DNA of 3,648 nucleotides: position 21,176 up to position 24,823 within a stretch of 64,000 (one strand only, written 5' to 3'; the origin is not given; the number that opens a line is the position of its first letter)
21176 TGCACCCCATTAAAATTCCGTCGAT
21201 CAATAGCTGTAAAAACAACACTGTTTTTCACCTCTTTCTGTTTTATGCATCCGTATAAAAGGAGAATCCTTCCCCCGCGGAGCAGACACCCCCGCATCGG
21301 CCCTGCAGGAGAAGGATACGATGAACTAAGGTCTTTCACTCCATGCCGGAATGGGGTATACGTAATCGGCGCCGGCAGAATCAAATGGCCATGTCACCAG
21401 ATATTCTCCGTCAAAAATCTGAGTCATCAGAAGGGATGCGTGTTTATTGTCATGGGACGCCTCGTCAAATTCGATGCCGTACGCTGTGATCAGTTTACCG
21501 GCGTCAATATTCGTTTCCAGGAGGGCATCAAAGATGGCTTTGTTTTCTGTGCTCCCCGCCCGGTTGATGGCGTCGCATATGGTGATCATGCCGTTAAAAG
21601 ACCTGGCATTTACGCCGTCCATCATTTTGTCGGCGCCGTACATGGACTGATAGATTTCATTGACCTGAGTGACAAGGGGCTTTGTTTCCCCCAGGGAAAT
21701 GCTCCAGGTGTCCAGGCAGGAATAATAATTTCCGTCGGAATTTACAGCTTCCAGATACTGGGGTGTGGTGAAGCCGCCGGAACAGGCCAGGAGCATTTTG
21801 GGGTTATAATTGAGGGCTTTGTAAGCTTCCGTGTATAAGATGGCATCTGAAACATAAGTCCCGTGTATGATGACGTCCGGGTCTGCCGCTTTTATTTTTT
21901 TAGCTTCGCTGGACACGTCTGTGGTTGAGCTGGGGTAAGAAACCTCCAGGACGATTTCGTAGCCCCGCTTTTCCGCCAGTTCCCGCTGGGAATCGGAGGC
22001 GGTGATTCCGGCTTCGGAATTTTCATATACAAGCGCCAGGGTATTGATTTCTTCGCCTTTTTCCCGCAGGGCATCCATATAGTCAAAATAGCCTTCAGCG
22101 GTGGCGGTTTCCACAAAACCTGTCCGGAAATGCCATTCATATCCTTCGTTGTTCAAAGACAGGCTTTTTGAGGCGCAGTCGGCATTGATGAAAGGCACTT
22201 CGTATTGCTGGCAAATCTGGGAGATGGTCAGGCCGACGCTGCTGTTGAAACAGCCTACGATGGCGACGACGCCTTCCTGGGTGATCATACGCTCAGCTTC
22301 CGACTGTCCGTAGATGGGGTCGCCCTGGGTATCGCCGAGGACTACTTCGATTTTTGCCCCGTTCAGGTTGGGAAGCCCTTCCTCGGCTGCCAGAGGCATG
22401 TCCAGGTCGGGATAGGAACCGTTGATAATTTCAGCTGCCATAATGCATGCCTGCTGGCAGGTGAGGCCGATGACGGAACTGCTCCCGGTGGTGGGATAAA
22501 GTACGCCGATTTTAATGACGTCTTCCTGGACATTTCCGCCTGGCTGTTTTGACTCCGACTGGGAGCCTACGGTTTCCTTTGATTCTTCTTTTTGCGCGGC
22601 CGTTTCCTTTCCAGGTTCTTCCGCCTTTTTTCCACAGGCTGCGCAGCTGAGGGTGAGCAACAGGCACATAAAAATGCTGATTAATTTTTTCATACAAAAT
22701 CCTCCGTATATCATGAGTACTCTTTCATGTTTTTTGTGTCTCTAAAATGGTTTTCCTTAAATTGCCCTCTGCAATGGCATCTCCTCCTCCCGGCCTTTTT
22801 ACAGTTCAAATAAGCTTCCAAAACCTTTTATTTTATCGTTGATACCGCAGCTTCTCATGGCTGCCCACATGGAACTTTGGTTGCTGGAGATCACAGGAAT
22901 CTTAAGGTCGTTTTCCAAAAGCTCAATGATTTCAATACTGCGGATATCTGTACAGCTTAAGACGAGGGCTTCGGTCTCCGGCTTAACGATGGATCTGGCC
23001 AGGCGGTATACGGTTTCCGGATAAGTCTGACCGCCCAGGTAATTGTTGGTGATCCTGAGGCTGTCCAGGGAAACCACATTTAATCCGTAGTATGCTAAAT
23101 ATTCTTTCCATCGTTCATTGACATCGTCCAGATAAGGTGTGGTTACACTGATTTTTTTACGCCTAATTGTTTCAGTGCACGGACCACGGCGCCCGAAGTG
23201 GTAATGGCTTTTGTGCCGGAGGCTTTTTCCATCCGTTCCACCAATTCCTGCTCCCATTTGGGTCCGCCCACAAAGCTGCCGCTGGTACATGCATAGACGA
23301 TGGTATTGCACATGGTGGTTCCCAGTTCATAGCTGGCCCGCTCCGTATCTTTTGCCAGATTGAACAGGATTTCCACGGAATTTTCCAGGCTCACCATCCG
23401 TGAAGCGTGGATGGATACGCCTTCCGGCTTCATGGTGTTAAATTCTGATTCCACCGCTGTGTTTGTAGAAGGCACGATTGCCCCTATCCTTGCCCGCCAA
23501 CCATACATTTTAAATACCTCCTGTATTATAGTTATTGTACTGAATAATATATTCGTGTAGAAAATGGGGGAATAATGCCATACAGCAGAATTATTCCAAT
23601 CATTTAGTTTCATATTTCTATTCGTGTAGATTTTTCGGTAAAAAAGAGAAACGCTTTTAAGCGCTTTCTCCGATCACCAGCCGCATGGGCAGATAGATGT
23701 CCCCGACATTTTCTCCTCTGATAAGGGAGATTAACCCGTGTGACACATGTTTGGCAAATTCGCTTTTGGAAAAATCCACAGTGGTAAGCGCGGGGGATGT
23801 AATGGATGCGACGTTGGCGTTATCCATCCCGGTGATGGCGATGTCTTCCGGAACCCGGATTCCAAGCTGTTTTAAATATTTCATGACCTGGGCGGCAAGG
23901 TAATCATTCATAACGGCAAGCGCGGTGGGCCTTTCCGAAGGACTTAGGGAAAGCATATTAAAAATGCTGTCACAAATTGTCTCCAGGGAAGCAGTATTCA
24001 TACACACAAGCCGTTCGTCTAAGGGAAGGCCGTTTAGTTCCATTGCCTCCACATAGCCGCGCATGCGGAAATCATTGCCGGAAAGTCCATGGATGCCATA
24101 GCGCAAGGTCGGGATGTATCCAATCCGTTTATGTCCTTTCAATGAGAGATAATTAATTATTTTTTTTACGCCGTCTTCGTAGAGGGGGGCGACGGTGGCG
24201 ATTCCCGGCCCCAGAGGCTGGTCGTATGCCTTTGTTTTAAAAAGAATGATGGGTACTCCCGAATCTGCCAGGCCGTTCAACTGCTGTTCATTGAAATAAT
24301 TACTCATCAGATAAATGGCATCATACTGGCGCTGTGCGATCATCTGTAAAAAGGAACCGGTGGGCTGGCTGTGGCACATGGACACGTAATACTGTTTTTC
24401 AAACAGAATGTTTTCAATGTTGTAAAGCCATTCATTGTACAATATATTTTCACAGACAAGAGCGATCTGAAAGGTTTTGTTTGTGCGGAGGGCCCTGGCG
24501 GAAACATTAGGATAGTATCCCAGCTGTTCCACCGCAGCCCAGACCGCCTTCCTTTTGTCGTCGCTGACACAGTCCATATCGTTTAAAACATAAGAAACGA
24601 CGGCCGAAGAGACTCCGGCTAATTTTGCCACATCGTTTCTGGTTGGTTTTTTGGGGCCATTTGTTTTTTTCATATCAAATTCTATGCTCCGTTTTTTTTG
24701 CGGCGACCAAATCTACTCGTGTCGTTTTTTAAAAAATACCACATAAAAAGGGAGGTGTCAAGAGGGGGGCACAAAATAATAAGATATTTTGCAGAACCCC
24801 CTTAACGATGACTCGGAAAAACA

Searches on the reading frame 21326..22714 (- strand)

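Call 49: search_protein_families(library=pfam, proteins=[window:21326-22714:-], max_evalue=0.00001)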
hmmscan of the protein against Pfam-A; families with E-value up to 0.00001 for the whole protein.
window:21326-22714:- (462 aa): 3 families
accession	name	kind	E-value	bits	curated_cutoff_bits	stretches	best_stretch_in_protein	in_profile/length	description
PF13458.12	Peripla_BP_6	-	3.5e-48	165.5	31.7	1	67-430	2-336/343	Periplasmic binding protein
PF13433.12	Peripla_BP_5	-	3.8e-17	62.9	27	1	67-160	1-80/363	Periplasmic binding protein domain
PF01094.35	ANF_receptor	-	7.3e-15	55.3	25.4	1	117-291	20-190/353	Receptor family ligand binding region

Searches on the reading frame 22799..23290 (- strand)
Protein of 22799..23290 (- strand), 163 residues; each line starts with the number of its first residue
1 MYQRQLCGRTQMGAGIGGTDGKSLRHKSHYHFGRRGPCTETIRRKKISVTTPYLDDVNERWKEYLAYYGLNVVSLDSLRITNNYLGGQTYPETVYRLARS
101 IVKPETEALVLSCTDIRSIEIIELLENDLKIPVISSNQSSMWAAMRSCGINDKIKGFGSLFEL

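Call 49: search_protein_families(library=pfam, proteins=[window:22799-23290:-], max_evalue=0.00001)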
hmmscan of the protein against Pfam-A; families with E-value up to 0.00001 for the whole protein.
window:22799-23290:- (163 aa): 1 family
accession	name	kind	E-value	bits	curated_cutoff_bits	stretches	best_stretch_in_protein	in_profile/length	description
PF17645.6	Amdase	-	5.4e-20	72.5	25.9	1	43-161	108-228/228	Arylmalonate decarboxylase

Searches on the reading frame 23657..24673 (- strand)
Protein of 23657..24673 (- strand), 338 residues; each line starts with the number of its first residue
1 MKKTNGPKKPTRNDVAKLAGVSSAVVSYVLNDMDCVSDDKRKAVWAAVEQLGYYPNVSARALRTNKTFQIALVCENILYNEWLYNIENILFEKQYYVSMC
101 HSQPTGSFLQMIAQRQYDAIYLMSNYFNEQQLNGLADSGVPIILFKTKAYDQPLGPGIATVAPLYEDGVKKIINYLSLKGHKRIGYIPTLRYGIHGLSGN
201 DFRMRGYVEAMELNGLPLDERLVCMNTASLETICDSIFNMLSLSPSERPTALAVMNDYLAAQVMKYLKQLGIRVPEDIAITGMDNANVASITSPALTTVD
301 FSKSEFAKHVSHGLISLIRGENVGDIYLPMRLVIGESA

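Call 49: search_protein_families(library=pfam, proteins=[window:23657-24673:-], max_evalue=0.00001)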
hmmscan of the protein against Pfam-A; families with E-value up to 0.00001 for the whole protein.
window:23657-24673:- (338 aa): 3 families
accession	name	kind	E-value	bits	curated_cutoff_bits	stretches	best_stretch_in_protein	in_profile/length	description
PF13377.12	Peripla_BP_3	-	1.1e-26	94.4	26.5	1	174-337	2-166/167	Periplasmic binding protein-like domain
PF00356.27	LacI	-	1e-14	54.5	27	1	13-56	3-46/46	Bacterial regulatory proteins, lacI family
PF00532.27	Peripla_BP_1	-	7.3e-08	32.6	22.2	1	109-324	50-269/281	Periplasmic binding proteins and sugar binding domain of LacI family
